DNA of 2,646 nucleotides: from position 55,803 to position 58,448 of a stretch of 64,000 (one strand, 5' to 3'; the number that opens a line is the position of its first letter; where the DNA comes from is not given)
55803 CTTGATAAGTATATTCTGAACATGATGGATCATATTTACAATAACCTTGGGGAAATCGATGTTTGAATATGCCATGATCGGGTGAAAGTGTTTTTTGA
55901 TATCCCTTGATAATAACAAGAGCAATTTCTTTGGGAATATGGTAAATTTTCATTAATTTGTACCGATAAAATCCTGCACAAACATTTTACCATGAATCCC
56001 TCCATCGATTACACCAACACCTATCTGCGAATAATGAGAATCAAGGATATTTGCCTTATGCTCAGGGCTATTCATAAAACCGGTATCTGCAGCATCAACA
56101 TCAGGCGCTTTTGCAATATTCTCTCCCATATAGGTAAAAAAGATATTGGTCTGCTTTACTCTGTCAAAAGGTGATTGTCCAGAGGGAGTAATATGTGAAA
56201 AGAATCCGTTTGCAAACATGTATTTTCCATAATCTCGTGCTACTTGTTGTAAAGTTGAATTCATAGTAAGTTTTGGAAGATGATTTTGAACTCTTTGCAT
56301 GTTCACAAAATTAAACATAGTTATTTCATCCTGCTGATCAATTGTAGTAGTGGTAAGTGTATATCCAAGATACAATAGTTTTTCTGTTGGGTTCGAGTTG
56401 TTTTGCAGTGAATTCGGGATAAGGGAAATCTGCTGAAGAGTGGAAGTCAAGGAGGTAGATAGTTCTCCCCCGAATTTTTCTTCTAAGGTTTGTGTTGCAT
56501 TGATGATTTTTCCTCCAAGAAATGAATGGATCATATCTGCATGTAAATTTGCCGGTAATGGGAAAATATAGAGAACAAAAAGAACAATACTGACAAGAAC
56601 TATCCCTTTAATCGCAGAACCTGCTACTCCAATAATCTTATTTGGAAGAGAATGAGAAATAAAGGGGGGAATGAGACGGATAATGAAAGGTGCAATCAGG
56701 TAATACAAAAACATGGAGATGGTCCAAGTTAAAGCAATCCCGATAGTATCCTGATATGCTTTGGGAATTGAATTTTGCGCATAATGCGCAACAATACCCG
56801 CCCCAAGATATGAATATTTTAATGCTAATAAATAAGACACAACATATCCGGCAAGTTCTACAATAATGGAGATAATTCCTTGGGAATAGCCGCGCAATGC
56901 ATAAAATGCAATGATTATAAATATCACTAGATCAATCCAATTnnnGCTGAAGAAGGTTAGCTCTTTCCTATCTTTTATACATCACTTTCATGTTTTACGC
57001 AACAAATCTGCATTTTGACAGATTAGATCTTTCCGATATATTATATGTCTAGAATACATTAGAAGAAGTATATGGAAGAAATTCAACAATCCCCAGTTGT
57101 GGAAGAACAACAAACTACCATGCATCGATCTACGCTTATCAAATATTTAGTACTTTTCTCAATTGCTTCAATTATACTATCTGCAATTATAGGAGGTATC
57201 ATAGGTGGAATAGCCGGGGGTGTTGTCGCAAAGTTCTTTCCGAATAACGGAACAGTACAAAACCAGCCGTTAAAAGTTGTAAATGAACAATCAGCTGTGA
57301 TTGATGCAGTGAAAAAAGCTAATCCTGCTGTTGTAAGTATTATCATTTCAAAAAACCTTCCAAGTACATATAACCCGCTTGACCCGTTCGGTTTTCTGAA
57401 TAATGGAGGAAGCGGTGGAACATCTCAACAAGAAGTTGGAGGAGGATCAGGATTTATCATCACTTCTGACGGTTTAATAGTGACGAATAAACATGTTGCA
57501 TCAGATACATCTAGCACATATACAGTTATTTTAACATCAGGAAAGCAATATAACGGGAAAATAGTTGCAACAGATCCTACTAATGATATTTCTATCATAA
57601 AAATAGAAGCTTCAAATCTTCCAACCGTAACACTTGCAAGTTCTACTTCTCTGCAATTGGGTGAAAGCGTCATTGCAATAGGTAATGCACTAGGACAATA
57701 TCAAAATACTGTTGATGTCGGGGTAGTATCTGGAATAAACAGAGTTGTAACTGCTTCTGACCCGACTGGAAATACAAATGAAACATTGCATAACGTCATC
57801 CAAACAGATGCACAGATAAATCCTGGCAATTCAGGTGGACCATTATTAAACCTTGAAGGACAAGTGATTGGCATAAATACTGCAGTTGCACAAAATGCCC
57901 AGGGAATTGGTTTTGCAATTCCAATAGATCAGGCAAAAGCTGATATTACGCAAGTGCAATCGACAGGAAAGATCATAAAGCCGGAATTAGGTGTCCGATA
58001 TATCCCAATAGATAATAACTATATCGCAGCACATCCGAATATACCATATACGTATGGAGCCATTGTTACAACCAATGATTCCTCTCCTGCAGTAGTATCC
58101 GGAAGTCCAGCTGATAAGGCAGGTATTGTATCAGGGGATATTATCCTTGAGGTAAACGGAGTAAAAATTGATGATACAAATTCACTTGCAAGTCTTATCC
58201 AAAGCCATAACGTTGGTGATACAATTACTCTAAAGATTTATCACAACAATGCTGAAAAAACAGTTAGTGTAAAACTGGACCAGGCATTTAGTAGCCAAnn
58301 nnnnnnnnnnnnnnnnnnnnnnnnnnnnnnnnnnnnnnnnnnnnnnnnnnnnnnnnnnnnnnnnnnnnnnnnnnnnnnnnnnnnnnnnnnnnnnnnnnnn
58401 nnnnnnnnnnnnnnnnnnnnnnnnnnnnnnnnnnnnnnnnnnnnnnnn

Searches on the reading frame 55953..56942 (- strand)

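Call 78: search_protein_families(library=pfam, proteins=[window:55953-56942:-], max_evalue=0.0001)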
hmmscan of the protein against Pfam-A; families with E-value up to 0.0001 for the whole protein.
window:55953-56942:- (329 aa): 2 families
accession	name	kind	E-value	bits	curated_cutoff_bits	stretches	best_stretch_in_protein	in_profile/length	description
PF02674.22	Colicin_V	-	3.6e-15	56.7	29.3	1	3-142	1-135/144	Colicin V production protein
PF00188.32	CAP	-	6.4e-13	50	21.1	1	211-325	2-117/117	Cysteine-rich secretory protein family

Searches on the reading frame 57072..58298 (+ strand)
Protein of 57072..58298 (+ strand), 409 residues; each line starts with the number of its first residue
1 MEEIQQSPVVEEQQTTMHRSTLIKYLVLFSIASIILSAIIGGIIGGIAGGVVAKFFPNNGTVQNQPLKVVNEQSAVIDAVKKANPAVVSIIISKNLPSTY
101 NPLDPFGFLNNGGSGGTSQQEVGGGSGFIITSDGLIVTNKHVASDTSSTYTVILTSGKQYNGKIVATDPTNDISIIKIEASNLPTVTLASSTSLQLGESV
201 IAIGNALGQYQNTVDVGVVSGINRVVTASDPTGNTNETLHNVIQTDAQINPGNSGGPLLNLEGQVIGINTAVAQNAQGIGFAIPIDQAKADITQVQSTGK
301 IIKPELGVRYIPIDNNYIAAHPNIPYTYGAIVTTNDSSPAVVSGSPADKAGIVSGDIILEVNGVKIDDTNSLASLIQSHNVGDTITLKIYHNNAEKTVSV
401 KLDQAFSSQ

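Call 15: search_protein_families(library=ncbifam, proteins=[window:57072-58298:+], max_evalue=0.00001)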
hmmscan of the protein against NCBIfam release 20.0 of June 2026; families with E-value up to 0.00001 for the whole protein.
window:57072-58298:+ (409 aa): 13 families
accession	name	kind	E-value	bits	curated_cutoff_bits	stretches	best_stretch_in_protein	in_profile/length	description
TIGR02037.1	degP_htrA_DO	subfamily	5.1e-81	272.8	416.2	1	77-405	4-330/434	Do family serine endopeptidase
NF041521.1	HhoA_HhoB_HtrA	equivalog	1.4e-76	258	450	1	76-403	3-332/335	HhoA/HhoB/HtrA family serine endopeptidase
NF047968.1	SerProtHtrA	equivalog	2.7e-69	234.2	470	1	37-402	3-357/357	serine protease HtrA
NF053637.1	SerProtHtrAspr2045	equivalog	5.5e-53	180.3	650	1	30-405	13-389/394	serine protease HtrA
NF007526.1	PRK10139.1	equivalog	5.5e-48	163.8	756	1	75-408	41-365/456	serine endoprotease DegQ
NF008189.1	PRK10942.1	equivalog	1.5e-46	158.9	720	1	110-408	99-387/477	serine endoprotease DegP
NF050055.1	SerProtHtrAMycob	equivalog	3.2e-44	151.7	800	1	117-401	221-497/502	serine protease HtrA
TIGR02038.1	protease_degS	equivalog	4.1e-44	151.1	422.95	1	37-403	7-347/351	outer membrane-stress sensor serine endopeptidase DegS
NF008147.1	PRK10898.1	equivalog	2.9e-39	135.2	408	1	33-402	4-347/352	outer membrane-stress sensor serine endopeptidase DegS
NF040960.1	MamE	equivalog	6.9e-33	114.1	800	1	117-292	118-290/659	magnetosome formation protease MamE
NF033740.0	MarP_fam_protase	equivalog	1.3e-23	83.7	250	1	122-298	210-380/390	MarP family serine protease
NF040961.1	MamO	equivalog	3.1e-17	62.2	800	1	115-296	90-268/648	magnetosome protein MamO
TIGR02860.1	spore_IV_B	equivalog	3.7e-08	32.7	305.25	1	345-395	124-173/402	SpoIVB peptidase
